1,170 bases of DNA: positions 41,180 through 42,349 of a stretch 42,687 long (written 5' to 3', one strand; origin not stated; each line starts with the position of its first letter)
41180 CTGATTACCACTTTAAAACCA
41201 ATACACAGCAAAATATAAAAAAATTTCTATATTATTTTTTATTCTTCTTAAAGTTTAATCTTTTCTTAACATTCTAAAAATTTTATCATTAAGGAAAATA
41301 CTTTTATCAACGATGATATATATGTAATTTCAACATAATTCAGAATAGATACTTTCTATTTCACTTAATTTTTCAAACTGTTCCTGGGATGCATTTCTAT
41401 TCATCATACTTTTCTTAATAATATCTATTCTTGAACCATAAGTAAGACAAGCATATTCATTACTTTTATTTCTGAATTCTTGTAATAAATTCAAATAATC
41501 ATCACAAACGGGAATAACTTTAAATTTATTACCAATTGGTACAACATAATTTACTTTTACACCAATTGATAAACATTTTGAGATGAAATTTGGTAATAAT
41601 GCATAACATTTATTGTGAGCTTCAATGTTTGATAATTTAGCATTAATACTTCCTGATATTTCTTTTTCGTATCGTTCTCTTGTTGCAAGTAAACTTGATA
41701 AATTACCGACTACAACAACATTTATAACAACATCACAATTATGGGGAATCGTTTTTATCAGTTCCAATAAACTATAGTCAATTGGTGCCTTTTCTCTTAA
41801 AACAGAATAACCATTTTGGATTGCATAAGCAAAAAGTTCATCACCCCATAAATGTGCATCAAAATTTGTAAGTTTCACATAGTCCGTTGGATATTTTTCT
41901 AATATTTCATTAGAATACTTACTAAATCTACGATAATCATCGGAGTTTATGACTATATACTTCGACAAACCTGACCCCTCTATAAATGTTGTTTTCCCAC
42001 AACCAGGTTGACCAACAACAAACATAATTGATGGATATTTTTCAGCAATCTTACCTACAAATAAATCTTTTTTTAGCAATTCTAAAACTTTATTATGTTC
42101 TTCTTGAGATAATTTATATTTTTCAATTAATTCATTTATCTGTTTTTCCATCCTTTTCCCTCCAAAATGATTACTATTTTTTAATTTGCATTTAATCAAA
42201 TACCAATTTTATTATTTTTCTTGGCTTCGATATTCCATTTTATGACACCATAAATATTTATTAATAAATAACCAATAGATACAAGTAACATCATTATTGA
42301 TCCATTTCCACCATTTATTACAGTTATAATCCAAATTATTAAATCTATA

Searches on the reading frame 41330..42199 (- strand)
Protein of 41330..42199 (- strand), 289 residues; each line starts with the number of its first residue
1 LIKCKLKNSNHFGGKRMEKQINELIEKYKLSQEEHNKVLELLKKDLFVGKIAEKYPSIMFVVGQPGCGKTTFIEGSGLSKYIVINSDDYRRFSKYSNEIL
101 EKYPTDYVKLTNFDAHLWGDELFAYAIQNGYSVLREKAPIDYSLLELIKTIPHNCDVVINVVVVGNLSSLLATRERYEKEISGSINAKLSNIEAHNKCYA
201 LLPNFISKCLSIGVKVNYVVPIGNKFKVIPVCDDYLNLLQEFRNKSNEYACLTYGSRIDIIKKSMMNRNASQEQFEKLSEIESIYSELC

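Call 31: search_protein_families(library=pfam, proteins=[window:41330-42199:-], max_evalue=0.001)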
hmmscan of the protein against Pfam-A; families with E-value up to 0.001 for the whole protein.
window:41330-42199:- (289 aa): 2 families
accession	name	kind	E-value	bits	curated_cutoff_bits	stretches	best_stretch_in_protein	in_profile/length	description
PF06414.18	Zeta_toxin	-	7.2e-17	61.9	22.3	1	52-183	12-150/199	Zeta toxin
PF13671.12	AAA_33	-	0.00058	20.6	27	0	60-133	3-73/143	AAA domain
